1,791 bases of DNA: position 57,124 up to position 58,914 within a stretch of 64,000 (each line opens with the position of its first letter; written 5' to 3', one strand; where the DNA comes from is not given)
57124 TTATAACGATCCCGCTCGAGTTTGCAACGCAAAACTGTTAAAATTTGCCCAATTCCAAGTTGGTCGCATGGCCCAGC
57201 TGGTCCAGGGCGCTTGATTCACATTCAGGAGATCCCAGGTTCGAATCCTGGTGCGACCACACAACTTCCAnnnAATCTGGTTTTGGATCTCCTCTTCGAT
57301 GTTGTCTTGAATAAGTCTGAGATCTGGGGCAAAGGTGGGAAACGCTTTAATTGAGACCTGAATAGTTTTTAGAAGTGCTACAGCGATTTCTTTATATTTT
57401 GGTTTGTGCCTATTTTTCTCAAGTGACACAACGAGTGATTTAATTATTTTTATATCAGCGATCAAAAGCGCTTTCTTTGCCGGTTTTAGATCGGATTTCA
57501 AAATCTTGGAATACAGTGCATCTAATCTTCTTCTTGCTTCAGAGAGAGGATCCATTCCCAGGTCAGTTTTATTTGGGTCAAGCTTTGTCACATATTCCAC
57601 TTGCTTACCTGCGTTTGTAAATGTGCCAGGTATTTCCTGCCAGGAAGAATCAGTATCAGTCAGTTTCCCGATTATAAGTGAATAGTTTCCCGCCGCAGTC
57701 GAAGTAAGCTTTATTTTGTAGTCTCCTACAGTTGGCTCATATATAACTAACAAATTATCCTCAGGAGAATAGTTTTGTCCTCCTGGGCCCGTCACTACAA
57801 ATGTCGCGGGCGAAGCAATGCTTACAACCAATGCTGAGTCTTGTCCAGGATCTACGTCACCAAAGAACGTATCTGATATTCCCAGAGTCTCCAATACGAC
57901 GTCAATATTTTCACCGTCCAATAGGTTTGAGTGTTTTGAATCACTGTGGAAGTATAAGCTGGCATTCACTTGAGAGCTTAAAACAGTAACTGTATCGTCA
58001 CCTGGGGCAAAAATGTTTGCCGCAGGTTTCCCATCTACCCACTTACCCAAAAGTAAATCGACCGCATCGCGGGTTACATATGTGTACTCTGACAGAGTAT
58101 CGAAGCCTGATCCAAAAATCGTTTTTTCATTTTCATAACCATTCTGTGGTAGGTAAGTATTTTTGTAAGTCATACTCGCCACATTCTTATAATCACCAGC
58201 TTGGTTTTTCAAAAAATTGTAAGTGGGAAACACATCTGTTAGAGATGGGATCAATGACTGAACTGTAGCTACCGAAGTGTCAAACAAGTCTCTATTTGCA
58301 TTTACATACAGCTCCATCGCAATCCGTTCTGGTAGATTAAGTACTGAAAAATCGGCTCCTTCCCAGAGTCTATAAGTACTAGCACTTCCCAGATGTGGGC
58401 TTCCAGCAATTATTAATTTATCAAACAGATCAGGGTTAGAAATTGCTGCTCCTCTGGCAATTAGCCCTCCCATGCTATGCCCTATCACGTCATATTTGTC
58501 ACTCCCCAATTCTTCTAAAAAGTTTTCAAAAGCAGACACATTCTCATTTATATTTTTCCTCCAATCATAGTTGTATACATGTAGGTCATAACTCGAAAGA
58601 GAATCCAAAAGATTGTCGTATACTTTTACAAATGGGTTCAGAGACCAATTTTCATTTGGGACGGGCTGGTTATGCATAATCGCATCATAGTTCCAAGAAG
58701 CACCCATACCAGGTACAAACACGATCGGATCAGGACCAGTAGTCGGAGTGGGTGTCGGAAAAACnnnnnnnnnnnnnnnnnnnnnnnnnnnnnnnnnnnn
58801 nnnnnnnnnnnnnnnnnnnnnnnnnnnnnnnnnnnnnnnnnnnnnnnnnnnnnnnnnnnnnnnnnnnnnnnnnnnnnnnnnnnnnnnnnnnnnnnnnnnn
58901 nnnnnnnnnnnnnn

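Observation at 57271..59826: Secreted Kelch-propeller / LCAT-like lipase fusion protein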

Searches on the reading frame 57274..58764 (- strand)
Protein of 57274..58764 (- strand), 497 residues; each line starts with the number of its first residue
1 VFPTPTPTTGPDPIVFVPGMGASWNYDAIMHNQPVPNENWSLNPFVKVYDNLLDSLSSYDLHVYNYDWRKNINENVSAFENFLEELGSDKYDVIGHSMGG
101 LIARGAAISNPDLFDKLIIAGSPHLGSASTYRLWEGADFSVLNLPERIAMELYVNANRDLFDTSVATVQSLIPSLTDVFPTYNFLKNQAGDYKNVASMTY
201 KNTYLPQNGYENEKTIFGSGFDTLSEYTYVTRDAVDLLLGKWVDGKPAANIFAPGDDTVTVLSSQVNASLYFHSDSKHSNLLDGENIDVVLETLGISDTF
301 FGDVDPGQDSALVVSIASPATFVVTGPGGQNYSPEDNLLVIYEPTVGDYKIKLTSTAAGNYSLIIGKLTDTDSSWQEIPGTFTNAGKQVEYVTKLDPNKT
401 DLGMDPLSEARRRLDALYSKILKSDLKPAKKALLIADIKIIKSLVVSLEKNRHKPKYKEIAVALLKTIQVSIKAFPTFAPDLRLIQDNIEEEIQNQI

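Call 12: find_homologous_proteins(query=window:57274-58764:-, max_evalue=0.001)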
Query window:57274-58764:- (497 aa): 169 proteins with E <= 0.001 among 8000 candidates; the best 120 are listed.
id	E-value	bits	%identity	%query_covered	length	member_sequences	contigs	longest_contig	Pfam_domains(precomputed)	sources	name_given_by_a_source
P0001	0.0e+0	1117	100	100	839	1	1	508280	PF02089.22,PF13964.13,PF24681.2,PF12697.14,PF24981.2,PF00561.27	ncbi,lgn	-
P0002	7.6e-243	825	73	100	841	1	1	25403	PF02089.22,PF07646.22,PF13964.13,PF24681.2,PF12697.14,PF00561.27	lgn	-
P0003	2.7e-229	780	69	98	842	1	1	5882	PF24996.1,PF13964.13,PF24681.2,PF12697.14,PF02450.22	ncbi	-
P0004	5.0e-199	680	61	97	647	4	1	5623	PF02089.22,PF12697.14,PF02450.22,PF00561.27,PF07819.20,PF12146.16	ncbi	ncbi:MAG: alpha/beta hydrolase, partial [Patescibacteria group bacterium]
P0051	3.2e-87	312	35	98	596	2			PF02089.22,PF02450.22,PF00561.27,PF07819.20,PF12146.16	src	-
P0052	1.7e-83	299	34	97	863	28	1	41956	PF02089.22,PF24996.1,PF13964.13,PF24681.2,PF02450.22,PF07819.20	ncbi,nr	ncbi:hypothetical protein A2354_03865 [Candidatus Amesbacteria bacterium RIFOXYB1_FULL_47_12]|nr:MAG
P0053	6.2e-82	294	34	92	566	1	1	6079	PF02089.22,PF06028.18,PF12697.14,PF02450.22,PF00561.27,PF07819.20,PF12146.16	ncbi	ncbi:MAG: Alpha/beta hydrolase fold protein, partial [Candidatus Wolfebacteria bacterium GW2011_GWB1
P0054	1.2e-81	293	34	92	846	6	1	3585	PF02089.22,PF13964.13,PF24681.2,PF13415.13,PF12697.14,PF02450.22,PF24981.2,PF01344.32,PF00561.27,PF07819.20,PF12146.16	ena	-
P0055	3.3e-80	289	35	100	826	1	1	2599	PF02089.22,PF13964.13,PF24681.2,PF13415.13,PF12697.14,PF02450.22,PF01344.32,PF00561.27,PF25210.2,PF07819.20,PF12146.16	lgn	-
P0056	1.5e-79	287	35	99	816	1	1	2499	PF13964.13,PF24681.2,PF13415.13,PF02450.22,PF24981.2,PF01344.32,PF00561.27,PF25210.2,PF07819.20,PF12146.16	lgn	-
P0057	3.5e-78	282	34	99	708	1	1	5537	PF02089.22,PF24681.2,PF13415.13,PF12697.14,PF02450.22,PF24981.2,PF01344.32,PF07819.20,PF24096.3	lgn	-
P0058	4.1e-78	282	33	100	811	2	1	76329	PF13964.13,PF24681.2,PF13415.13,PF12697.14,PF24981.2,PF01344.32,PF00561.27,PF25210.2,PF07819.20,PF12146.16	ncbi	-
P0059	2.3e-76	276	35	97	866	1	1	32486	PF24996.1,PF13964.13,PF24681.2,PF13415.13,PF02450.22,PF00561.27,PF07819.20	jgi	-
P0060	4.2e-75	272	35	99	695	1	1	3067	PF02089.22,PF24681.2,PF05057.21,PF02450.22,PF01344.32,PF00561.27,PF07819.20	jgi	jgi:pimeloyl-ACP methyl ester carboxylesterase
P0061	9.3e-74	267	33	100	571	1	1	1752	PF02089.22,PF12697.14,PF02450.22,PF00561.27,PF00975.27,PF07819.20,PF24096.3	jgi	jgi:pimeloyl-ACP methyl ester carboxylesterase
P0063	1.1e-70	257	32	87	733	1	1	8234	PF02089.22,PF06028.18,PF02450.22,PF00561.27,PF07819.20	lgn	-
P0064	4.7e-70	255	33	98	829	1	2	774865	PF02089.22,PF13964.13,PF24681.2,PF13415.13,PF02450.22,PF01344.32,PF00561.27,PF25210.2,PF07819.20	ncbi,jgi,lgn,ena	-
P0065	1.7e-68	250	32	95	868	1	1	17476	PF02089.22,PF24996.1,PF07646.22,PF13964.13,PF24681.2,PF13415.13,PF02450.22,PF24981.2,PF01344.32,PF25210.2,PF07819.20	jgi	jgi:N-acetylneuraminic acid mutarotase/pimeloyl-ACP methyl ester carboxylesterase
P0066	2.8e-64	236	34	95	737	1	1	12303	PF02089.22,PF02450.22,PF00561.27,PF07819.20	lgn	-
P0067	2.2e-62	230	33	96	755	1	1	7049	PF02089.22,PF06439.19,PF02450.22,PF07819.20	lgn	-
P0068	2.4e-61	226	32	94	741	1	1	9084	PF02089.22,PF06439.19,PF02450.22,PF00561.27,PF07819.20,PF24096.3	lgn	-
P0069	1.1e-59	221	30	95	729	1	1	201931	PF02089.22,PF06439.19,PF02450.22,PF07819.20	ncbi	ncbi:MAG: esterase/lipase family protein [Patescibacteria group bacterium]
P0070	1.4e-59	221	32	89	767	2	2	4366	PF02089.22,PF02450.22,PF00561.27,PF07819.20,PF12146.16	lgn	-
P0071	4.5e-58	216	33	80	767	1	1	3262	PF02089.22,PF06439.19,PF02450.22,PF00561.27,PF07819.20,PF24096.3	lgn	-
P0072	1.1e-55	208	30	97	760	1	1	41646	PF02089.22,PF06439.19,PF02450.22,PF07819.20,PF24096.3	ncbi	-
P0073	3.5e-52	196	34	78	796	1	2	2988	PF02089.22,PF05057.21,PF02450.22,PF00561.27,PF07819.20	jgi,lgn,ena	-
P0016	3.6e-52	196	34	78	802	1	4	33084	PF02089.22,PF05057.21,PF02450.22,PF00561.27,PF07819.20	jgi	jgi:pimeloyl-ACP methyl ester carboxylesterase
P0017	2.2e-51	194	33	78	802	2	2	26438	PF02089.22,PF06028.18,PF05057.21,PF12697.14,PF02450.22,PF00561.27,PF07819.20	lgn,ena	-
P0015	4.0e-51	193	33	71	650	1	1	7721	PF02089.22,PF02450.22,PF07819.20,PF24096.3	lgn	-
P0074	1.4e-50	191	29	96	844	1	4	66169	PF02089.22,PF00561.27,PF07819.20,PF24096.3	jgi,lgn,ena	-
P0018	4.0e-49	186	34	76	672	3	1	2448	PF02089.22,PF06028.18,PF02450.22,PF00561.27,PF07819.20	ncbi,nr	ncbi:alpha/beta hydrolase [Patescibacteria group bacterium]|nr:alpha/beta hydrolase [Patescibacteria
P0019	1.4e-48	184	30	97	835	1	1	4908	PF02089.22,PF06028.18,PF05057.21,PF02450.22,PF00561.27,PF07819.20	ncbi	-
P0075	1.9e-48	184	32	68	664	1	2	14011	PF02089.22,PF06028.18,PF02450.22,PF07819.20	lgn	-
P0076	1.8e-47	181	31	86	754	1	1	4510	PF02089.22,PF02450.22,PF00561.27,PF07819.20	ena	-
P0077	2.0e-47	181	30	92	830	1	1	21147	PF02089.22,PF06028.18,PF12697.14,PF02450.22,PF00561.27,PF07819.20,PF12146.16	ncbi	ncbi:alpha/beta fold hydrolase [Patescibacteria group bacterium]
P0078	9.4e-47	178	34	73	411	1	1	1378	PF02089.22,PF02450.22,PF00561.27,PF07819.20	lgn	-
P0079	1.1e-46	178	30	74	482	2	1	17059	PF02089.22,PF12697.14,PF02450.22,PF07819.20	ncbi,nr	ncbi:alpha/beta fold hydrolase [Candidatus Gottesmanbacteria bacterium]|nr:alpha/beta fold hydrolase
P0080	4.5e-46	176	30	76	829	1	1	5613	PF02089.22,PF02450.22,PF00561.27,PF07819.20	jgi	-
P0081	7.8e-46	175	33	68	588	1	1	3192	PF02450.22,PF07819.20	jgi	jgi:pimeloyl-ACP methyl ester carboxylesterase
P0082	1.2e-45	175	32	73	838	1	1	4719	PF02089.22,PF06439.19,PF07819.20,PF24096.3,PF19403.6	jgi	jgi:pimeloyl-ACP methyl ester carboxylesterase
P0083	1.5e-45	174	32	74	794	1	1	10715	PF02450.22,PF00561.27,PF07819.20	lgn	-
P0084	2.6e-45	174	33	76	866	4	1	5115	PF02089.22,PF06439.19,PF02450.22,PF00561.27,PF07819.20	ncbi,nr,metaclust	ncbi:hypothetical protein A2963_04450 [Candidatus Roizmanbacteria bacterium RIFCSPLOWO2_01_FULL_40_1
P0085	1.6e-44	171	31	73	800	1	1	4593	PF01764.32,PF02089.22,PF06439.19,PF02450.22,PF00561.27,PF07819.20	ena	-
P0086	1.9e-44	171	33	74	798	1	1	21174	PF06439.19,PF02450.22,PF07819.20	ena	-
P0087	3.5e-44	170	30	92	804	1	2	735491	PF02089.22,PF02450.22,PF00561.27,PF07819.20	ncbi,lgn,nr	ncbi:MAG: alpha/beta fold hydrolase [Candidatus Shapirobacteria bacterium]|nr:alpha/beta fold hydrol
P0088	4.9e-44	169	31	75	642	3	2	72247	PF02089.22,PF06439.19,PF02450.22,PF07819.20,PF24096.3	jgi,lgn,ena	-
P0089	6.5e-44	169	30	73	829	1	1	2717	PF02450.22,PF00561.27,PF07819.20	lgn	-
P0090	8.3e-44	169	33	73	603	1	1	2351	PF02089.22,PF02450.22,PF00561.27,PF07819.20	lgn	-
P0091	9.7e-44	168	31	74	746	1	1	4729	PF02089.22,PF02450.22,PF00561.27,PF07819.20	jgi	-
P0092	1.5e-43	168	31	93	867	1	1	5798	PF02089.22,PF06028.18,PF06439.19,PF02450.22,PF00561.27,PF07819.20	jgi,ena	-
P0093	1.6e-43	168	31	73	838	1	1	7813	PF02450.22,PF07819.20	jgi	-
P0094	2.6e-43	167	32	68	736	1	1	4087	PF24996.1,PF07646.22,PF13964.13,PF24681.2,PF13854.13,PF13415.13,PF02450.22,PF24981.2,PF01344.32,PF00561.27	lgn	-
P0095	3.9e-43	166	32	75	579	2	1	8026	PF02089.22,PF02450.22,PF07819.20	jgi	-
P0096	4.4e-43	166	31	91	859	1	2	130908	PF02089.22,PF06028.18,PF12697.14,PF02450.22,PF00561.27,PF07819.20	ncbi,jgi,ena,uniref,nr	ncbi:hypothetical protein COT75_00045 [Candidatus Beckwithbacteria bacterium CG10_big_fil_rev_8_21_1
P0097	6.7e-43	166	34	75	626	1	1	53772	PF02089.22,PF02450.22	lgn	-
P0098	7.0e-43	166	36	51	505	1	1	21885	PF02089.22,PF06439.19,PF02450.22,PF00561.27,PF07819.20,PF24096.3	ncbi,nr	ncbi:MAG: alpha/beta fold hydrolase, partial [bacterium]|nr:alpha/beta fold hydrolase [bacterium]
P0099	7.0e-43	166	38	47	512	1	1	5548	PF02089.22,PF02450.22,PF00561.27,PF07819.20,PF24096.3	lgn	-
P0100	7.1e-43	166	33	74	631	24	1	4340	PF02089.22,PF02450.22,PF07819.20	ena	-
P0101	9.4e-43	165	31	73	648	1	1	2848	PF02089.22,PF07819.20,PF24096.3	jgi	jgi:pimeloyl-ACP methyl ester carboxylesterase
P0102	1.0e-42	165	33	74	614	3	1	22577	PF02089.22,PF02450.22,PF07819.20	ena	-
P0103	1.1e-42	165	29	75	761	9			PF02089.22,PF24996.1,PF13964.13,PF24681.2,PF13415.13,PF02450.22,PF01344.32,PF25210.2,PF07819.20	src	-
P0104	1.7e-42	164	32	75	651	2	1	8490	PF02089.22,PF02450.22,PF07819.20,PF24096.3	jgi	jgi:pimeloyl-ACP methyl ester carboxylesterase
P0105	2.0e-42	164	29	94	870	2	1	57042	PF02089.22,PF06028.18,PF06439.19,PF02450.22,PF00561.27,PF07819.20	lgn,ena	-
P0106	2.8e-42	164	30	92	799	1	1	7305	PF01764.32,PF02089.22,PF02450.22,PF07819.20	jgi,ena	-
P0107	9.6e-42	162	28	96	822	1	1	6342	PF01764.32,PF02089.22,PF05057.21,PF02450.22,PF00561.27,PF07819.20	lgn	-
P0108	1.1e-41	162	32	75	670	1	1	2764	PF02089.22,PF02450.22,PF00561.27,PF07819.20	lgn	-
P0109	1.3e-41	161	32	76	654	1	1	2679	PF02089.22,PF02450.22,PF07819.20,PF24096.3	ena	-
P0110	1.4e-41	161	28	85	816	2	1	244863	PF02089.22,PF05057.21,PF02450.22,PF07819.20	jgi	-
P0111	1.5e-41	161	32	79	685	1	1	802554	PF02089.22,PF06028.18,PF02450.22,PF00561.27,PF07819.20,PF24096.3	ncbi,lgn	-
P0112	2.2e-41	161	32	73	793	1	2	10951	PF02450.22,PF07819.20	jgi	jgi:pimeloyl-ACP methyl ester carboxylesterase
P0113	2.5e-41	160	31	80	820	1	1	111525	PF02089.22,PF02450.22,PF00561.27,PF07819.20,PF12146.16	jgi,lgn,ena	-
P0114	3.0e-41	160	31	68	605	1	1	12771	PF02089.22,PF02450.22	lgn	-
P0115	3.7e-41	160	29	72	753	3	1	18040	PF02089.22,PF05057.21,PF02450.22,PF04041.20,PF07819.20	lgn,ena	-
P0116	1.0e-40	158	30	73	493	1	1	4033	PF02450.22,PF07819.20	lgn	-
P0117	1.2e-40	158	30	78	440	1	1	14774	PF02089.22,PF02450.22,PF07819.20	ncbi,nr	ncbi:MAG: alpha/beta fold hydrolase, partial [bacterium]|nr:alpha/beta fold hydrolase [bacterium]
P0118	1.8e-40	158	31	73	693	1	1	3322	PF02089.22,PF05057.21,PF02450.22,PF00561.27,PF07819.20,PF24096.3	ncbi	-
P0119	2.7e-40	157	34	73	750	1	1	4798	PF24996.1,PF13964.13,PF24681.2,PF13415.13,PF02450.22,PF24981.2,PF01344.32,PF25210.2,PF07819.20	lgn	-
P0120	2.9e-40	157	32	69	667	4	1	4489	PF02089.22,PF02450.22,PF07819.20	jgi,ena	-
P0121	4.0e-40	156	31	71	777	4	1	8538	PF02089.22,PF24996.1,PF13964.13,PF24681.2,PF13415.13,PF02450.22,PF24981.2,PF01344.32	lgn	-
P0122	7.8e-40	155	29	77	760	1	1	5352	PF02089.22,PF22847.3,PF02450.22,PF00561.27,PF07819.20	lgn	-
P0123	1.1e-39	155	30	68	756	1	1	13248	PF02089.22,PF13964.13,PF24681.2,PF13415.13,PF02450.22,PF01344.32,PF07819.20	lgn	-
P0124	1.7e-39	154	32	71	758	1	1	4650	PF02089.22,PF24996.1,PF13964.13,PF24681.2,PF13415.13,PF02450.22,PF24981.2,PF01344.32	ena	-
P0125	2.4e-39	154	28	73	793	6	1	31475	PF02089.22,PF22847.3,PF02450.22,PF04041.20,PF00561.27,PF07819.20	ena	-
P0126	2.4e-39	154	31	76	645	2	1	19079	PF02089.22,PF02450.22,PF00561.27,PF07819.20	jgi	-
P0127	1.6e-38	151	30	80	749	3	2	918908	PF02089.22,PF06259.19,PF02450.22,PF00561.27,PF07819.20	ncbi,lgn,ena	ncbi:MAG: alpha/beta fold hydrolase [Patescibacteria group bacterium]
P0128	2.1e-38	151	27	88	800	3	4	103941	PF02089.22,PF05057.21,PF02450.22,PF00561.27,PF07819.20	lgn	-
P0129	4.4e-38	150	29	80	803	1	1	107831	PF02089.22,PF02450.22,PF00561.27,PF07819.20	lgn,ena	-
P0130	5.0e-38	150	30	78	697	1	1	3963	PF02089.22,PF05057.21,PF02450.22,PF00561.27,PF07819.20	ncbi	-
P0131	5.7e-38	149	33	71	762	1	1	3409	PF24996.1,PF13964.13,PF24681.2,PF13415.13,PF02450.22,PF24981.2,PF00561.27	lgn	-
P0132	7.0e-38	149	32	72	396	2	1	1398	PF02089.22,PF02450.22,PF07819.20,PF24096.3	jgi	-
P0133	1.2e-37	148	30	73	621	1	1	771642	PF02089.22,PF02450.22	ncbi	-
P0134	1.6e-37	148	33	75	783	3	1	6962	PF02089.22,PF05057.21,PF02450.22,PF00561.27,PF07819.20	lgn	-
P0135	1.7e-37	148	29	75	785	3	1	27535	PF02089.22,PF02450.22,PF07819.20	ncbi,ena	-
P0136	8.3e-37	146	31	78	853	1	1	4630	PF02089.22,PF02450.22,PF00561.27,PF07819.20,PF09136.17,PF19077.7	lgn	-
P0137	1.8e-36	144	29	73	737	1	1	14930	PF02089.22,PF22847.3,PF12697.14,PF02450.22,PF04041.20,PF07819.20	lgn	-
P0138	1.8e-36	144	32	68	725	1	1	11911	PF02089.22,PF12697.14,PF02450.22,PF00561.27,PF07819.20,PF24096.3,PF19403.6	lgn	-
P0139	2.8e-36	144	30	81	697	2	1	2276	PF02089.22,PF02450.22,PF00561.27,PF07819.20,PF24096.3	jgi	-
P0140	3.5e-36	143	29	75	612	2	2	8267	PF02450.22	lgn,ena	-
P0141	4.1e-36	143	29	85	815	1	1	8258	PF02089.22,PF02450.22,PF00561.27,PF07819.20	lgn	-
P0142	5.1e-36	143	28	73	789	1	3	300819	PF22847.3,PF02450.22,PF04041.20,PF07819.20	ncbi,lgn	-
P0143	6.4e-36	143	29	75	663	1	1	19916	PF02089.22,PF02450.22,PF07819.20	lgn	-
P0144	1.1e-35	142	30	73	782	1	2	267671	PF02089.22,PF22847.3,PF02450.22,PF04041.20,PF00561.27,PF07819.20,PF24096.3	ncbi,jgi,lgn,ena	-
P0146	2.3e-35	141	30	68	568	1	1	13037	PF02089.22,PF02450.22,PF07819.20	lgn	-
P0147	5.0e-35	140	31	74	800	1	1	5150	PF02450.22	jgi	jgi:hypothetical protein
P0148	5.5e-35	139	29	73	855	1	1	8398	PF01764.32,PF02089.22,PF02450.22,PF00561.27,PF07819.20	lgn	-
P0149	6.9e-35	139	33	73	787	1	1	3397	PF02089.22,PF02450.22,PF00561.27,PF07819.20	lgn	-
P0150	8.1e-35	139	31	71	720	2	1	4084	PF02089.22,PF05057.21,PF02450.22,PF07819.20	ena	-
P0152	3.2e-34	137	28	84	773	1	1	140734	PF02089.22,PF02450.22,PF24096.3,PF19403.6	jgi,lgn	jgi:pimeloyl-ACP methyl ester carboxylesterase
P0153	1.0e-33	135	28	69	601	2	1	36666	PF02089.22,PF24681.2,PF02450.22,PF01344.32,PF00561.27,PF07819.20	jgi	-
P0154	1.4e-33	135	28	85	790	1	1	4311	PF02089.22,PF02450.22,PF00561.27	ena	-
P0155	2.0e-33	134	30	75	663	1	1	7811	PF02089.22,PF02450.22,PF07819.20,PF24096.3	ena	-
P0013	3.5e-33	134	29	53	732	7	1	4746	PF02089.22,PF24996.1,PF13964.13,PF24681.2,PF13415.13,PF02450.22,PF25852.1,PF00561.27,PF25210.2,PF07819.20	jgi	jgi:pimeloyl-ACP methyl ester carboxylesterase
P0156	4.2e-33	133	29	73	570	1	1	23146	PF02450.22,PF07819.20,PF24096.3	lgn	-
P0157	4.7e-33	133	29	78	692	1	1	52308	PF02089.22,PF01674.25,PF02450.22,PF00561.27,PF07819.20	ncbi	-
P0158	6.9e-33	133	30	74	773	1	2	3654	PF02089.22,PF24996.1,PF13964.13,PF24681.2,PF06028.18,PF13415.13,PF02450.22,PF24981.2,PF01344.32,PF07819.20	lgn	-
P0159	1.4e-32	132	31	73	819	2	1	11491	PF02450.22,PF19403.6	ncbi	-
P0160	8.2e-32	129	28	82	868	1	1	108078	PF01764.32,PF02089.22,PF06028.18,PF06439.19,PF02450.22,PF00561.27,PF07819.20,PF12146.16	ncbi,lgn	-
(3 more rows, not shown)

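Call 18: search_solved_structures(query=A2, max_evalue=1, show_alignments=4)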
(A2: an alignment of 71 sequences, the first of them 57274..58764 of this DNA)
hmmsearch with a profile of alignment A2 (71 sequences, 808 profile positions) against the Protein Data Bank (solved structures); distinct sequences matched with E-value up to 1: 81 (the best 60 are shown).
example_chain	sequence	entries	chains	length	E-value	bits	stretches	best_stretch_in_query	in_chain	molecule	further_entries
7cof_A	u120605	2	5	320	1.4e-09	40.6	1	327-382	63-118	Alpha/beta hydrolase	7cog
1ys1_X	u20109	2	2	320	1.5e-09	40.4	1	327-381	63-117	Lipase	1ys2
1hqd_A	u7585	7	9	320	1.5e-09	40.4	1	327-381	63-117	LIPASE | TRIACYL-GLYCEROL-HYDROLASE | TRIACYL-GLYCEROL HYDROLASE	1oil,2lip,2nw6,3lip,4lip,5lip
1qge_D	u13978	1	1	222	4.4e-09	38.9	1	327-381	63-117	PROTEIN (TRIACYLGLYCEROL HYDROLASE)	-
8xy5_A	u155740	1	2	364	4.6e-09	38.9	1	327-381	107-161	Alpha/beta hydrolase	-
1tah_B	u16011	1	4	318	7.2e-09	38.2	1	327-381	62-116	LIPASE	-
1cvl_A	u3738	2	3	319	7.2e-09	38.2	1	327-381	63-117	TRIACYLGLYCEROL HYDROLASE | Lipase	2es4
4x90_A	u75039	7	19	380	6.7e-07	31.7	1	291-392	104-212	Group XV phospholipase A2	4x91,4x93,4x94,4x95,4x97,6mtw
7c4d_A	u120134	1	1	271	1.8e-06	30.3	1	324-373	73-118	Putative esterase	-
4x96_D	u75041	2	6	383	2.9e-06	29.6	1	295-353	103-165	Phosphatidylcholine-sterol acyltransferase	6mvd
4xwg_A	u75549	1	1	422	3e-06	29.5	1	295-353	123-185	Phosphatidylcholine-sterol acyltransferase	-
5bv7_A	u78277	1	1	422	3.1e-06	29.5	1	295-353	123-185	Phosphatidylcholine-sterol acyltransferase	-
4xx1_A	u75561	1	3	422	3.1e-06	29.5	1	295-353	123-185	Phosphatidylcholine-sterol acyltransferase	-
5txf_A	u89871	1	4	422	3.1e-06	29.5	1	295-353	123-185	Phosphatidylcholine-sterol acyltransferase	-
9mxz_B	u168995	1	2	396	3.2e-06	29.5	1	295-353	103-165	Phosphatidylcholine-sterol acyltransferase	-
2zyi_A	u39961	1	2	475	0.0034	19.5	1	322-351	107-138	Lipase, putative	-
6wpx_A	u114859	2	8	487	0.0046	19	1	320-390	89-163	BlEst2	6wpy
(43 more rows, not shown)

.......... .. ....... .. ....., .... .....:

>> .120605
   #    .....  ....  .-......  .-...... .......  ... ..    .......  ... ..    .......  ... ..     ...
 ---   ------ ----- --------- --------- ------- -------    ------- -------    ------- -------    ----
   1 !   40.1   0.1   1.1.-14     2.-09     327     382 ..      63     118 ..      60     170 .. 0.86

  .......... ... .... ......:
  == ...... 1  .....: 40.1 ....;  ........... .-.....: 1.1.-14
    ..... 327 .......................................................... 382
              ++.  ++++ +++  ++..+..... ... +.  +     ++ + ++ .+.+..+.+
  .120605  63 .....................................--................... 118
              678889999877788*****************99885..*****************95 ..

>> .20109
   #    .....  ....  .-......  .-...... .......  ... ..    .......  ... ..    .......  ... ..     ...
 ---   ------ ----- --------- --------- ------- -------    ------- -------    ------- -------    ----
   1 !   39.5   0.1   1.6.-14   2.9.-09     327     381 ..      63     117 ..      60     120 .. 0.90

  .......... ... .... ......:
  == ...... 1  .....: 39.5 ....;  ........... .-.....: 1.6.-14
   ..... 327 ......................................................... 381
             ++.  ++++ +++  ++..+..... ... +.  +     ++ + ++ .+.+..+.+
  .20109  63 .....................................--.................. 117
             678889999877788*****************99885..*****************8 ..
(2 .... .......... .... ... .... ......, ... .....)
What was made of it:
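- Closest known: Bacillus licheniformis lipase BlEst2. Different: Sequence similarity is limited to the nucleophile-elbow region (E about 0.003-0.005, call 18).
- Closest known: PGAP1/Bst1 GPI inositol deacylase domain, Pfam PF07819. Same: PDB 8K9R matches at E=4e-5 (call 18).
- Closest known: PGAP1/Bst1 GPI inositol deacylase domain, Pfam PF07819. Different: PGAP1 is a large eukaryotic membrane protein (PDB constructs of about 1450 residues, call 18), reported to reside in the ER.
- The family profile against PDB sequences finds Burkholderia lipases at 1.4e-9, LPLA2 at 6.7e-7, LCAT at 3e-6, Bacillus LipA at 3e-6 and PGAP1 at 4e-5 (call 18).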
